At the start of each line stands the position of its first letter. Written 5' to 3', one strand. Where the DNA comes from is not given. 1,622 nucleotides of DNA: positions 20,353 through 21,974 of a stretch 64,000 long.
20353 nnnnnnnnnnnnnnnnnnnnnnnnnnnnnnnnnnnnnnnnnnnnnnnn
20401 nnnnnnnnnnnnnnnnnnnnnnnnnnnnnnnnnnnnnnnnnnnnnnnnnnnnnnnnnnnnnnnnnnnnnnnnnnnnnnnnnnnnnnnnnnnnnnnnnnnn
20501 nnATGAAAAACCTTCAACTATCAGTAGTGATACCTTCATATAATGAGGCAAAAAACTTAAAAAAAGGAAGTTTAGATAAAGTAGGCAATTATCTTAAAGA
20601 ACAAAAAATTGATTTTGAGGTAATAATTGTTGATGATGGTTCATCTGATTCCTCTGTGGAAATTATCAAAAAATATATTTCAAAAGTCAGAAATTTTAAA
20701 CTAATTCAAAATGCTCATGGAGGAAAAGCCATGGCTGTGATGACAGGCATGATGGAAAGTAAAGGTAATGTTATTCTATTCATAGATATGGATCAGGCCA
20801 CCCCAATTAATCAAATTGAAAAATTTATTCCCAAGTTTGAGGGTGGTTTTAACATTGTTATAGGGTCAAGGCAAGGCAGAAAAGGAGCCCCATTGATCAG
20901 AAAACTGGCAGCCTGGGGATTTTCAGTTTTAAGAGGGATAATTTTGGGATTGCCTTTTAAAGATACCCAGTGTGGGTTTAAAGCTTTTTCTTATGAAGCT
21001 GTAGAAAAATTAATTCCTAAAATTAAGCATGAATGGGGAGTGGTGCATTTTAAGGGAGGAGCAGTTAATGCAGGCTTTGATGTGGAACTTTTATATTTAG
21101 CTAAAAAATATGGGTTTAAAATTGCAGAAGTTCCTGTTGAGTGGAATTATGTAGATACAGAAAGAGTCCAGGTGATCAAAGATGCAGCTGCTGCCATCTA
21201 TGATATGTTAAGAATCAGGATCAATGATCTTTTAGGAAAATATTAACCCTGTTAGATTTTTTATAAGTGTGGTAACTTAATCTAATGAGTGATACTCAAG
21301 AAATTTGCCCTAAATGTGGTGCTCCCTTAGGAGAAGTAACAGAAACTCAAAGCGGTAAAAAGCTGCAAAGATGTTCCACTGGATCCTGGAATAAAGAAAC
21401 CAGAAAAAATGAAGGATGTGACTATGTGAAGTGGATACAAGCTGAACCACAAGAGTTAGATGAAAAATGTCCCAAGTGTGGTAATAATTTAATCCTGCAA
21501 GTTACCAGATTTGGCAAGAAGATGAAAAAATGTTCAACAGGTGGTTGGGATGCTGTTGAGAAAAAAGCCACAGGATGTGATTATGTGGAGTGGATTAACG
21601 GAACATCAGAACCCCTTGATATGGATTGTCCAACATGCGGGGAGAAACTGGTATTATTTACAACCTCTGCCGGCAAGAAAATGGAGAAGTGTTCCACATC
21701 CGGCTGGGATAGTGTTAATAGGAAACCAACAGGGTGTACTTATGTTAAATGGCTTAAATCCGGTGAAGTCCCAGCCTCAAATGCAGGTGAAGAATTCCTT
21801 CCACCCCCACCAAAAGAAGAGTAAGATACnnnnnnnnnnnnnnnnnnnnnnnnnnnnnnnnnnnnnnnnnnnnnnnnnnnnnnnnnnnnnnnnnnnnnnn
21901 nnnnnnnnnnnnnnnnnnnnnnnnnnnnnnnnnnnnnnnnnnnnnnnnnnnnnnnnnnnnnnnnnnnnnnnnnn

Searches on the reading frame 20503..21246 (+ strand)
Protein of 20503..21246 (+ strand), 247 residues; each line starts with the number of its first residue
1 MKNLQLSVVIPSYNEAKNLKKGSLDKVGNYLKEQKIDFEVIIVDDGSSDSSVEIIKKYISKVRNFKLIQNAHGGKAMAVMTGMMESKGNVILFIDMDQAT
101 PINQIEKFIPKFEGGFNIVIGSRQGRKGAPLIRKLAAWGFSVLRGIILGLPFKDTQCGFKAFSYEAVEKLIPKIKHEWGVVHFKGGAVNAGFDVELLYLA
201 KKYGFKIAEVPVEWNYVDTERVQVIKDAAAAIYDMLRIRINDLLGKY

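Call 47: search_protein_families(library=pfam, proteins=[window:20503-21246:+], max_evalue=0.0001)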
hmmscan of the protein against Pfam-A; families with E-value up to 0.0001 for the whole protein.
window:20503-21246:+ (247 aa): 2 families
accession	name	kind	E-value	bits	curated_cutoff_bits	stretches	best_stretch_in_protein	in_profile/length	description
PF00535.33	Glycos_transf_2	-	1.8e-27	96.8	23.3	1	7-170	1-167/168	Glycosyl transferase family 2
PF10111.15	Glyco_tranf_2_2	-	1.1e-07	32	27.3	1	7-108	1-102/276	Glycosyltransferase like family 2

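Call 75: search_protein_families(library=ncbifam, proteins=[window:20503-21246:+], max_evalue=0.001)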
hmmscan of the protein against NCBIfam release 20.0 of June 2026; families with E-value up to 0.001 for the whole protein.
window:20503-21246:+ (247 aa): 24 families
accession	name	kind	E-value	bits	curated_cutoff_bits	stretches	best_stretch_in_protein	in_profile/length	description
NF047588.1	GlcsyltransPgfSStrep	equivalog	2.4e-22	79.6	500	1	5-171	2-168/308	glycosyltransferase PgfS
NF007986.1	PRK10714.1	equivalog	3.3e-18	65.8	529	1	5-170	7-172/316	undecaprenyl-phosphate 4-deoxy-4-formamido-L-arabinose transferase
NF007482.0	PRK10073.1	equivalog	8.9e-17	61.1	423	1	4-99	6-97/334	glycosyltransferase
NF041875.1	EPS_EpsD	equivalog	1.7e-16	60.5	370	1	6-113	1-105/325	exopolysaccharide biosynthesis glycosyltransferase EpsD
TIGR03937.1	PgaC_IcaA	equivalog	5.4e-16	58.6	422.3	1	5-147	46-187/407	poly-beta-1,6-N-acetyl-D-glucosamine synthase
NF038302.1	EPS_HpsE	equivalog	1.2e-14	54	300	1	5-102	2-101/307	hormogonium polysaccharide biosynthesis glycosyltransferase HpsE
NF041391.1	DPhHxTase_Halo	equivalog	2e-14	53.1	375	1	12-215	3-184/213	dolichyl-phosphate hexose transferase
TIGR04283.1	glyco_like_mftF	equivalog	3.2e-13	49.8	182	1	6-106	1-91/221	TIGR04283 family arsenosugar biosynthesis glycosyltransferase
NF047683.1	TeichurnBiosyTuaG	equivalog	9.4e-11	41.8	400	1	5-109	7-108/252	teichuronic acid biosynthesis protein TuaG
NF050050.1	ProtGlycPglI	equivalog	7.5e-10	38.6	500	1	5-136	3-132/306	GalNAc(5)-diNAcBac-PP-undecaprenol beta-1,3-glucosyltransferase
TIGR03111.1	glyc2_xrt_Gpos1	hypoth_equivalog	8e-10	38.1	363.95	1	5-118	50-162/439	TIGR03111 family XrtG-associated glycosyltransferase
TIGR04182.1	glyco_TIGR04182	equivalog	2.1e-09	37.2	325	1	6-170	2-159/293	S-layer glycoprotein N-glycosyltransferase AglJ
NF010496.0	PRK13915.1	equivalog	8.9e-09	34.8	262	1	3-101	30-130/307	glucosyl-3-phosphoglycerate synthase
TIGR04242.1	nodulat_NodC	equivalog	3.1e-08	33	550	1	6-112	50-156/395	chitooligosaccharide synthase NodC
NF058614.1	PPMAGASynPpgS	equivalog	2.8e-07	30.2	370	1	8-219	4-201/226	polyprenyl-phospho-N-acetylgalactosaminyl synthase PpgS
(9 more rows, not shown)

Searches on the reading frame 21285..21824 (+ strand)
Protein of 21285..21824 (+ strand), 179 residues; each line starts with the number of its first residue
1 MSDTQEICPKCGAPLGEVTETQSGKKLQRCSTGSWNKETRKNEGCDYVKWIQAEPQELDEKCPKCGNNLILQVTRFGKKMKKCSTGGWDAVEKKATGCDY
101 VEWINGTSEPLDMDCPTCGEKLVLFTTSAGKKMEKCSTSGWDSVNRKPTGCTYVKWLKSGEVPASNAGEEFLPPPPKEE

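Call 47: search_protein_families(library=pfam, proteins=[window:21285-21824:+], max_evalue=0.0001)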
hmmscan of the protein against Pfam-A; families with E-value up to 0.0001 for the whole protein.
window:21285-21824:+ (179 aa): 5 families
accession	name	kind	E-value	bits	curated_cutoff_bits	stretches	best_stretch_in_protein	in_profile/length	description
PF01396.24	Zn_ribbon_Top1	-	1.2e-09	38.3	32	0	59-78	1-20/39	Topoisomerase DNA binding C4 zinc finger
PF13248.11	Zn_ribbon_3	-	8e-06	25.6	27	0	55-69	11-26/26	zinc-ribbon domain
PF13240.11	Zn_Ribbon_1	-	8.3e-06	25.9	25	0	2-15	10-23/23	zinc-ribbon domain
PF07754.17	HVO_2753_ZBP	-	2.6e-05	24.4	33.2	0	54-72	11-29/46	Small zinc finger protein HVO_2753-like, Zn-binding pocket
PF13453.11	Zn_ribbon_TFIIB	-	4.5e-05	23.2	22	0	7-31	1-23/41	Transcription factor zinc-finger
